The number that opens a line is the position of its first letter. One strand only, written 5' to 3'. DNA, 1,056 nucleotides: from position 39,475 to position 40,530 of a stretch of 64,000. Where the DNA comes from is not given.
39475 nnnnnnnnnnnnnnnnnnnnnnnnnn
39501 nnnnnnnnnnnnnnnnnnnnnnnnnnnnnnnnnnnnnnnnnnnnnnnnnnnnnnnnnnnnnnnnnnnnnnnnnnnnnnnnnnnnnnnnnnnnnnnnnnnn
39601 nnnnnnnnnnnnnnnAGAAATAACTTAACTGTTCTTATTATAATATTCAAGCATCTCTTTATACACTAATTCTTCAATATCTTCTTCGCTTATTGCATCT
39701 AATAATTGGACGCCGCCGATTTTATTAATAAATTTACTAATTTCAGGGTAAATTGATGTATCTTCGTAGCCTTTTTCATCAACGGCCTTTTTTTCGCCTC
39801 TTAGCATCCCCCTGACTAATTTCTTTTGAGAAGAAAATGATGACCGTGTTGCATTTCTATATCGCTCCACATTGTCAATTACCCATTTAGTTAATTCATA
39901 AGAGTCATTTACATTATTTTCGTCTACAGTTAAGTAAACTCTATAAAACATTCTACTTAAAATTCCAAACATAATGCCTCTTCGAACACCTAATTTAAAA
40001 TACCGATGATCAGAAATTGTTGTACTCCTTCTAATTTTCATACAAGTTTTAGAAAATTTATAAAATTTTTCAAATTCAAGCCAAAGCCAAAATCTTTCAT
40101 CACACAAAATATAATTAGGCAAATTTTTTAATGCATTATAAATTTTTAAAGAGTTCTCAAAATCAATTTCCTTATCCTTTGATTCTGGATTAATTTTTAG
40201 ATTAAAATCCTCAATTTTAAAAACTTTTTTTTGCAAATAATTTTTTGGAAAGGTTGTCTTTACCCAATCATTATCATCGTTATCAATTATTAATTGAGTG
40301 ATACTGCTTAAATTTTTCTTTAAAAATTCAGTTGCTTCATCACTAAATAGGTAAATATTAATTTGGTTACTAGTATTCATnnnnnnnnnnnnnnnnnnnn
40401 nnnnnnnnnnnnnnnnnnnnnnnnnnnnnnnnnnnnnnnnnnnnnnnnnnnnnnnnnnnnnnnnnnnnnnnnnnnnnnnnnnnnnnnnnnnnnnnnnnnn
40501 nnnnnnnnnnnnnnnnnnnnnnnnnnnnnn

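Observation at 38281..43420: Tightly coupled five-gene operon: small protein, GHKL ATPase, two unknown proteins, and a Dam-family methyltransferase with an extra C-terminal domain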

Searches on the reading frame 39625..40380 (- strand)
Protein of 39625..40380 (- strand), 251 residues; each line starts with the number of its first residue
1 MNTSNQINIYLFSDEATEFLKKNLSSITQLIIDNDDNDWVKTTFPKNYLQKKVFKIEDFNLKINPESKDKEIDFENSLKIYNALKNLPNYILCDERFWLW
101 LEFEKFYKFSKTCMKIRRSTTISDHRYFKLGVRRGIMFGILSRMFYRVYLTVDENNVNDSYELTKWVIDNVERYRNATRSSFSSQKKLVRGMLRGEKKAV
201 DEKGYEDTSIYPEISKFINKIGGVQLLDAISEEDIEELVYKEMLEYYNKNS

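Call 3: search_protein_families(library=pfam, proteins=[window:39625-40380:-], max_evalue=0.1)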
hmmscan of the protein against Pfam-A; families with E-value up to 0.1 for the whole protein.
window:39625-40380:- (251 aa): 2 families
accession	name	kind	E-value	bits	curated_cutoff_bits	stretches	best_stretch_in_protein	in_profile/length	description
PF19866.4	DUF6339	-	1.5e-37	129.5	23.2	1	73-240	2-174/175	Family of unknown function (DUF6339)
PF24288.1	DUF7476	-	0.088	13.2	27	0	11-55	7-51/95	Family of unknown function (DUF7476)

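Call 4: search_protein_families(library=padloc, proteins=[window:39625-40380:-], max_evalue=0.1)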
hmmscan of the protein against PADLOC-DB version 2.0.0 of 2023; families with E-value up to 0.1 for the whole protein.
window:39625-40380:- (251 aa): 4 families
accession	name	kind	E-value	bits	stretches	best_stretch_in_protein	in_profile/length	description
PDLC04586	PDC-M33C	-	6.1e-42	141.8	1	8-247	2-243/247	-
PDLC04584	PDC-M33C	-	1.2e-28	98.3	1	8-249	4-248/250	-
PDLC04587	PDC-M33C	-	1.3e-14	52.2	1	9-249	3-247/312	-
PDLC04585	PDC-M33C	-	6e-14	50.3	1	8-243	2-249/346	-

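Call 5: search_protein_families(library=ncbifam, proteins=[window:39625-40380:-], max_evalue=0.1)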
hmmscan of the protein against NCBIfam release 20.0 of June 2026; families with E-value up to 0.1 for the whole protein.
window:39625-40380:- (251 aa): 1 family
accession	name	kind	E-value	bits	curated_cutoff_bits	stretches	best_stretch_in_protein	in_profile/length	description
NF011675.0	PRK15094.1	equivalog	0.011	15.1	379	0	177-249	128-198/292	CNNM family magnesium/cobalt transport protein CorC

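Call 19: find_homologous_proteins(query=window:39625-40380:-, max_evalue=0.001)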
Query window:39625-40380:- (251 aa): 162 proteins with E <= 0.001 among 506 candidates; the best 120 are listed.
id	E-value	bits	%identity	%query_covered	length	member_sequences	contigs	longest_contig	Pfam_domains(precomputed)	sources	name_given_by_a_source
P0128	5.5e-156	535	97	100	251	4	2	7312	PF19866.5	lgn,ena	-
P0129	2.6e-84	300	56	98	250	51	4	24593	PF19866.5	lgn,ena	-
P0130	7.6e-84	299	57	98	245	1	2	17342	PF19866.5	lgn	-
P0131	8.5e-83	296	57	98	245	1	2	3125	PF19866.5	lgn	-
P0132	9.8e-83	295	57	98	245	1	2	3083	PF19866.5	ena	-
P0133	1.5e-82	295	55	97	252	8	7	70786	PF19866.5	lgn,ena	-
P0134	1.6e-82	295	57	98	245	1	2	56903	PF19866.5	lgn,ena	-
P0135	1.9e-82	294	57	97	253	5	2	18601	PF19866.5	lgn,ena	-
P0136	3.0e-82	294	58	94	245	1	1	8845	PF19866.5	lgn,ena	-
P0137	3.2e-82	294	56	96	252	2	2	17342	PF19866.5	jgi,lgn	-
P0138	6.9e-82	293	56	98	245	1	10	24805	PF19866.5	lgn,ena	-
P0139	1.0e-81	292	56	97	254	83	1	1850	PF19866.5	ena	-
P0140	2.0e-81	291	56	97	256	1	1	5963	PF19866.5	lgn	-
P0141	2.9e-81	291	57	95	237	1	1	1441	PF19866.5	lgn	-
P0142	5.6e-81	290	56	96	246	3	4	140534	PF19866.5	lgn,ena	-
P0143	9.6e-81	289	54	96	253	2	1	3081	PF19866.5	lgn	-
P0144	2.0e-80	288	56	97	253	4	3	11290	PF19866.5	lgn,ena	-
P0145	3.0e-80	287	54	98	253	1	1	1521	PF19866.5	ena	-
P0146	1.6e-79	285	53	97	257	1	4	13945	PF19866.5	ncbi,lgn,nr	ncbi:MAG: hypothetical protein K5765_05995 [Clostridia bacterium]|nr:hypothetical protein [Clostridi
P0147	1.6e-79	285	55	96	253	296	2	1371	PF19866.5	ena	-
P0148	1.9e-79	285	55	97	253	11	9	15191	PF19866.5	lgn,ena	-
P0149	2.4e-79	284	52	98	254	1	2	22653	PF19866.5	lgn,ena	-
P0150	4.9e-79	283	53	95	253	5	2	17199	PF19866.5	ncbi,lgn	-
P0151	5.4e-79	283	55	96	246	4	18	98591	PF19866.5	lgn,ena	-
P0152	6.2e-79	283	55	97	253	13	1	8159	PF19866.5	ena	-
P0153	7.3e-79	283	54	98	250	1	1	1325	PF19866.5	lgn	-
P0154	7.4e-79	283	57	96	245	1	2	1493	PF19866.5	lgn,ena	-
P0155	1.0e-78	282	55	96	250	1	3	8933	PF19866.5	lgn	-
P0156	1.5e-78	282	54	98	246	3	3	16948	PF19866.5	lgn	-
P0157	2.6e-78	281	55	96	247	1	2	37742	PF19866.5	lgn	-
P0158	2.8e-78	281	57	93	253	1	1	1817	PF19866.5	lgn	-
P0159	3.6e-78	280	53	98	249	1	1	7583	PF19866.5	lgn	-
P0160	4.1e-78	280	54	97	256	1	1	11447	PF19866.5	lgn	-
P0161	4.2e-78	280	52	96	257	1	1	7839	PF19866.5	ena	-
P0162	5.2e-78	280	55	96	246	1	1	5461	PF19866.5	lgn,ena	-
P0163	5.3e-78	280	54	98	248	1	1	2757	PF19866.5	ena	-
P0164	6.8e-78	279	56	96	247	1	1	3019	PF19866.5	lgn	-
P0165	1.0e-77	279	54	96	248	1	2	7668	PF19866.5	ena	-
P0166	1.2e-77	279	54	97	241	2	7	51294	PF19866.5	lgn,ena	-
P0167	1.2e-77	279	53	98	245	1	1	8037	PF19866.5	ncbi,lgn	-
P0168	2.1e-77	278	56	97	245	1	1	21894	PF19866.5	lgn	-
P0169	1.9e-76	275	54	94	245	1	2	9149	PF19866.5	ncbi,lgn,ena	-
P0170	2.2e-76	275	53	98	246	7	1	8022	PF19866.5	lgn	-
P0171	3.0e-76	274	51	96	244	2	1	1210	PF19866.5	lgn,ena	-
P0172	5.5e-76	273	51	97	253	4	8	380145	PF19866.5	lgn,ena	-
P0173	5.8e-76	273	52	94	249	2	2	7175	PF19866.5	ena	-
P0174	6.9e-76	273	52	97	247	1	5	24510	PF19866.5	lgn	-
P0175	7.2e-76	273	53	96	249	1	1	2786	PF19866.5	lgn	-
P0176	7.5e-76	273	57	95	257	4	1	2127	PF19866.5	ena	-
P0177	7.9e-76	273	51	96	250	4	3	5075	PF19866.5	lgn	-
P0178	8.4e-76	273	52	98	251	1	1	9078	PF19866.5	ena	-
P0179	1.3e-75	272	54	96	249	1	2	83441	PF19866.5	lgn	-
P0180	1.8e-75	272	55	96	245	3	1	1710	PF19866.5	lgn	-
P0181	3.1e-75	271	54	96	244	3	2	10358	PF19866.5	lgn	-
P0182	3.8e-75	270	53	96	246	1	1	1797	PF19866.5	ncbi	-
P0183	4.8e-75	270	52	98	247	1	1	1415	PF19866.5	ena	-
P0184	1.0e-74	269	53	97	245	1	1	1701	PF19866.5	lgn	-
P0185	1.1e-74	269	52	97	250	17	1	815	PF19866.5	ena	-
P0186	1.2e-74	269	53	96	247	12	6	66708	PF19866.5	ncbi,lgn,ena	-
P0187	1.3e-74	269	51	96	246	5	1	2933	PF19866.5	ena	-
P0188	1.4e-74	269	52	96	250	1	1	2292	PF19866.5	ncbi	-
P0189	1.5e-74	269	53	94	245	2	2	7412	PF19866.5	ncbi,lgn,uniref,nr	ncbi:MAG: DUF6339 family protein [Anaeroplasma sp.]|uniref:DUF6339 family protein n=1 Tax=Anaeroplas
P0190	1.7e-74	268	53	94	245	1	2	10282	PF19866.5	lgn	-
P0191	1.8e-74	268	53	97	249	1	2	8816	PF19866.5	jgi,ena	-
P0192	1.8e-74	268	53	94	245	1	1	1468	PF19866.5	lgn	-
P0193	2.4e-74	268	52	96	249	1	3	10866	PF19866.5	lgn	-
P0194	3.1e-74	267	53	94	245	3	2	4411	PF19866.5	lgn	-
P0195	3.3e-74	267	52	97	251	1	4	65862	PF19866.5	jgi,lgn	jgi:hypothetical protein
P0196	4.2e-74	267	52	96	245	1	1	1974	PF19866.5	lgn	-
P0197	4.2e-74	267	50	98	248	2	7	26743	PF19866.5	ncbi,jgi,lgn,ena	-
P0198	4.6e-74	267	51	98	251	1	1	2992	PF19866.5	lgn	-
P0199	6.5e-74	266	53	96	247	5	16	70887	PF19866.5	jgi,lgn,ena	jgi:hypothetical protein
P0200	6.7e-74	266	53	94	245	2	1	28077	PF19866.5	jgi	-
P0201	8.0e-74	266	53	96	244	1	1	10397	PF19866.5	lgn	-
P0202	1.1e-73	266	55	93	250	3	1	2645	PF19866.5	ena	-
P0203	1.3e-73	265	52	98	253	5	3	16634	PF19866.5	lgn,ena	-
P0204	1.3e-73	265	51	94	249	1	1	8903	PF19866.5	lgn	-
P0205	1.4e-73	265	50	98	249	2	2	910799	PF19866.5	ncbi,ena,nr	ncbi:MAG TPA: DUF6339 family protein [Bacilli bacterium]|nr:DUF6339 family protein [Bacilli bacteriu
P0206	1.6e-73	265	52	94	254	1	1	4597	PF19866.5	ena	-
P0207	1.7e-73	265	50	95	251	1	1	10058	PF19866.5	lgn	-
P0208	1.8e-73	265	53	95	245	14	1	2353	PF19866.5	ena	-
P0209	1.9e-73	265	54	96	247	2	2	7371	PF19866.5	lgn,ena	-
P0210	2.3e-73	265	51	96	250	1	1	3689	PF19866.5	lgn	-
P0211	3.1e-73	264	53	96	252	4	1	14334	PF19866.5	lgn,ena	-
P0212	4.6e-73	264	51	96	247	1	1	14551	PF19866.5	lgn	-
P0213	7.3e-73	263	51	96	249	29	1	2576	PF19866.5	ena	-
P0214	1.1e-72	262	52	97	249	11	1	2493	PF19866.5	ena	-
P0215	1.1e-72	262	50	95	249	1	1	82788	PF19866.5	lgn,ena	-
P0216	1.1e-72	262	51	97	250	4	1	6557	PF19866.5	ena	-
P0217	1.4e-72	262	51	95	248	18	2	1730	PF19866.5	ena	-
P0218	1.7e-72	262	55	96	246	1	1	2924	PF19866.5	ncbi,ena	-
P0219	1.7e-72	262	53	94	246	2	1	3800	PF19866.5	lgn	-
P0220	2.8e-72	261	51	96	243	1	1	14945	PF19866.5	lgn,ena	-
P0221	4.3e-72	260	51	97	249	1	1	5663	PF19866.5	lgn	-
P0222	4.8e-72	260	52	97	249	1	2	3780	PF19866.5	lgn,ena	-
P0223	5.1e-72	260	50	99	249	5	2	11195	PF19866.5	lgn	-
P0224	6.3e-72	260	51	96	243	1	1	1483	PF19866.5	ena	-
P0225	6.6e-72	260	51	97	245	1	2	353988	PF19866.5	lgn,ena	-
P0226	6.6e-72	260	51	96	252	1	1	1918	PF19866.5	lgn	-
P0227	7.6e-72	260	51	96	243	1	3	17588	PF19866.5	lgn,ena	-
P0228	9.6e-72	259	51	97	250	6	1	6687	PF19866.5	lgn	-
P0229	1.1e-71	259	50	96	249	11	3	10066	PF19866.5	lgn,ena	-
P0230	1.4e-71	259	55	96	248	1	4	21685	PF19866.5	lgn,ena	-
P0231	1.6e-71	259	50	97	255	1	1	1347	PF19866.5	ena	-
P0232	1.6e-71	259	52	97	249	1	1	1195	PF19866.5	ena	-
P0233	1.7e-71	259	51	96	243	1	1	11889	PF19866.5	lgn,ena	-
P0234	1.8e-71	258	52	97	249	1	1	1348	PF19866.5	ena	-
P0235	1.8e-71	258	52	97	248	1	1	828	PF19866.5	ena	-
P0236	1.8e-71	258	51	98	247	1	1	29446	PF19866.5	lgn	-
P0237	2.3e-71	258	50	94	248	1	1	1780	PF19866.5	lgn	-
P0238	2.6e-71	258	49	98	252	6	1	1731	PF19866.5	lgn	-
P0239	3.0e-71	258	53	96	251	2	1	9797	PF19866.5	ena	-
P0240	5.5e-71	257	52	97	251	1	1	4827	PF19866.5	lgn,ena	-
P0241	6.6e-71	257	50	95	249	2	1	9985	PF19866.5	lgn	-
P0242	1.4e-70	255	51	95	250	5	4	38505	PF19866.5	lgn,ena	-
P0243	3.1e-70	254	54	95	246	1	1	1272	PF19866.5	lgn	-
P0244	4.6e-70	254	50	96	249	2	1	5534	PF19866.5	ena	-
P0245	5.2e-70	254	48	96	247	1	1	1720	PF19866.5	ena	-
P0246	1.8e-69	252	50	97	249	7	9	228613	PF19866.5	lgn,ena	-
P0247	4.3e-69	251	48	97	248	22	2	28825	PF19866.5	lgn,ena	-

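Call 25: search_solved_structures(query=A3, max_evalue=5)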
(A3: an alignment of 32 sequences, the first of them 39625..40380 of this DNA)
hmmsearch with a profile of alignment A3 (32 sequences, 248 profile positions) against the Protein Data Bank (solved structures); distinct sequences matched with E-value up to 5: 3.
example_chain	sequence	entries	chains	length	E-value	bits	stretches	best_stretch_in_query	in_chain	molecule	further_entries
8eoz_B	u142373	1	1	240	0.014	18.2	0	158-201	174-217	C3HR3_4r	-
6zth_A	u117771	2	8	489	0.56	13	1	7-70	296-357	PlaB phospholipase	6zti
5y6p_V1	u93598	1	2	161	0.88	12.4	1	168-233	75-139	ApcD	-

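Call 30: predict_structure(alignment_id=A3)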
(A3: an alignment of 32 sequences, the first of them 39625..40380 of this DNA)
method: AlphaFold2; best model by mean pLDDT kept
length: 251 residues; sequences in the alignment: 32
mean_pLDDT: 90.5   pTM: 0.88
mean pLDDT of the five models: 90.5, 88.0, 87.6, 87.0, 86.2
residues with pLDDT >= 90: 181; 70-90: 58; 50-70: 10; < 50: 2
segments of 3 or more residues with pLDDT < 50: none
pLDDT, mean of each block of 10 residues (from residue 1): 77 96 95 95 95 96 94 98 96 94 95 89 79 79 94 92 96 85 77 96 95 89 73 94 94 71
secondary structure, 60 per line:
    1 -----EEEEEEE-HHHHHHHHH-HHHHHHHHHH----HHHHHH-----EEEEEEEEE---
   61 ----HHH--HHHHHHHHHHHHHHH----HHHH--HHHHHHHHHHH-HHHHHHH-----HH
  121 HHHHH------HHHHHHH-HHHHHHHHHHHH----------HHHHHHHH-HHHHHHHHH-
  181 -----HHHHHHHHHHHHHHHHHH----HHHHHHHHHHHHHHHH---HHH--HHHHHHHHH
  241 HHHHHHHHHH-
elements in order: E6-12 H14-22 H24-33 H38-43 E49-57 H70-84 H89-92 H95-105 H107-113 H119-125 H132-138 H140-151 H162-169 H171-179 H186-203 H208-223 H232-250

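Call 36: fold_search(model_id=the predicted structure, library=pdb)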
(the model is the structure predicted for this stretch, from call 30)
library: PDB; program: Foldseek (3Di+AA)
matches with E <= 10: 30; with E <= 0.001: 0
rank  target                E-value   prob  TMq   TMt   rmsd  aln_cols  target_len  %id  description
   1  5f5j_A                1.2e+00  0.07  0.18  0.22  13.0       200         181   14  E.coli GlpG Y205F mutant complexed with aldehyde inhibitor in DMPC/CHAPSO bicelle (released 2016-02-10)
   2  9k82_A                1.7e+00  0.08  0.19  0.23  14.0       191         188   12  Cryo-EM structure of designed zinc-induced filament Fiber-n5-Zn1-HEHE-917 (released 2025-10-29)
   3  9znf_BH               2.9e+00  0.04  0.12  0.15  15.0       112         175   13  Cryo-EM structure of the Methanosarcina acetivorans 70S ribosome in complex with SriA and SriB (released 2026-01-28)
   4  5ip1_A                3.6e+00  0.02  0.16  0.16  18.7       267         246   12  Tomato spotted wilt tospovirus nucleocapsid protein (released 2017-03-22)
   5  9k81_A                3.8e+00  0.09  0.25  0.33  12.1       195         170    9  Cryo-EM structure of designed zinc-induced filament Fiber-n7-Zn1-HEHE-74 (released 2025-10-29)
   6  5cwf_B                4.2e+00  0.04  0.17  0.21  13.2       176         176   15  Crystal structure of de novo designed helical repeat protein DHR8 (released 2015-12-16)
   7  6eyu_A                5.2e+00  0.02  0.16  0.17  16.0       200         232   11  Crystal structure of the inward H(+) pump xenorhodopsin (released 2017-12-13)
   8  5ip1_B                5.2e+00  0.02  0.18  0.17  17.4       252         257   15  Tomato spotted wilt tospovirus nucleocapsid protein (released 2017-03-22)
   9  3zmi                  5.8e+00  0.02  0.17  0.21  13.6       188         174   12  Structure of E.coli rhomboid protease GlpG in complex with monobactam L29 (released 2013-05-22)
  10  8g4i_F                6.1e+00  0.06  0.20  0.24   9.8       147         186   10  40S ribosomal subunit of the 80S Giardia intestinalis assemblage A ribosome with Emetine bound in V1 conformation (released 2024-10-30)
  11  6lla_A                6.1e+00  0.02  0.13  0.10  15.9       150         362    9  Crystal structure of Providencia alcalifaciens 3-dehydroquinate synthase (DHQS) in complex with Mg2+ and NAD (released 2020-07-29)
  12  4h1d                  6.4e+00  0.02  0.17  0.21  13.9       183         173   11  Cocrystal structure of GlpG and DFP (released 2013-05-01)
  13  6pjr_A                6.7e+00  0.03  0.19  0.24  11.8       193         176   16  Time-resolved structural snapshot of proteolysis by GlpG inside the membrane (released 2019-10-02)
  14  5ip2_A                6.7e+00  0.02  0.17  0.19  17.0       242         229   16  Tomato spotted wilt tospovirus nucleocapsid protein-ssRNA complex (released 2017-03-22)
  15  9jef_A                6.7e+00  0.01  0.13  0.08  18.7       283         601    8  Cryo-EM structure of human TRPV3 in complex with linalool determined in MSP2N2 nanodisc (released 2025-03-26)
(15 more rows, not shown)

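Call 63: fold_search(model_id=the predicted structure, library=viral)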
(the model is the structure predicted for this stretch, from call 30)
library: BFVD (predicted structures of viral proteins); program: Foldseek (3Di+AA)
matches with E <= 10: 97; with E <= 0.001: 0
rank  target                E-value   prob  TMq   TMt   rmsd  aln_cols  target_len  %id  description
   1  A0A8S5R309            8.3e-01  0.05  0.17  0.11  21.5       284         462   10  Minor tail protein [Myoviridae sp. ctxi06]
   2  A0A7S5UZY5            1.0e+00  0.08  0.16  0.22  14.6       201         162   16  (no name in the UniProt tables at hand)
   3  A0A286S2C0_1          1.1e+00  0.09  0.22  0.10  15.9       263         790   14  Tape measure protein [Arthrobacter phage Molivia]
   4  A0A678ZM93            1.3e+00  0.05  0.18  0.09  16.9       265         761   11  Tape measure protein [Pectobacterium phage Arno162]
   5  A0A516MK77            1.6e+00  0.05  0.18  0.15  14.8       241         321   12  (no name in the UniProt tables at hand)
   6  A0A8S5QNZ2            1.8e+00  0.06  0.20  0.25  14.4       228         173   10  Spindle and kinetochore-associated protein 1 [Podoviridae sp. ctPbe19]
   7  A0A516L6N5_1          2.0e+00  0.02  0.15  0.07  17.8       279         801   13  (no name in the UniProt tables at hand)
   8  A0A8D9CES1            2.3e+00  0.06  0.13  0.23  13.4       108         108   18  Uncharacterized protein [uncultured marine phage]
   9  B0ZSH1                2.6e+00  0.05  0.16  0.06  12.8       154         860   11  Probable tape measure protein [Halomonas phage phiHAP-1 (isolate -/Gulf of Mexico/-/2001)]
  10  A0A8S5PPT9            2.9e+00  0.14  0.21  0.23   6.5       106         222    9  Minor tail protein [Myoviridae sp. ctTBm11]
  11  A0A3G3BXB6            2.9e+00  0.03  0.18  0.09  15.1       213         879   11  (no name in the UniProt tables at hand)
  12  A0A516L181            2.9e+00  0.02  0.15  0.09  16.0       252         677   10  (no name in the UniProt tables at hand)
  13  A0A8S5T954            3.3e+00  0.06  0.14  0.15  10.2       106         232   15  Cell Wall Hydrolase [Siphoviridae sp. ctwDi18]
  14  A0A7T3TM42            3.3e+00  0.03  0.10  0.12  11.1        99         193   15  Uncharacterized protein [Serratia phage vB_SmaM_Yaphecito]
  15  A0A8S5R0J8            3.7e+00  0.03  0.18  0.07  19.0       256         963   12  Minor tail protein [Siphoviridae sp. cttJO12]
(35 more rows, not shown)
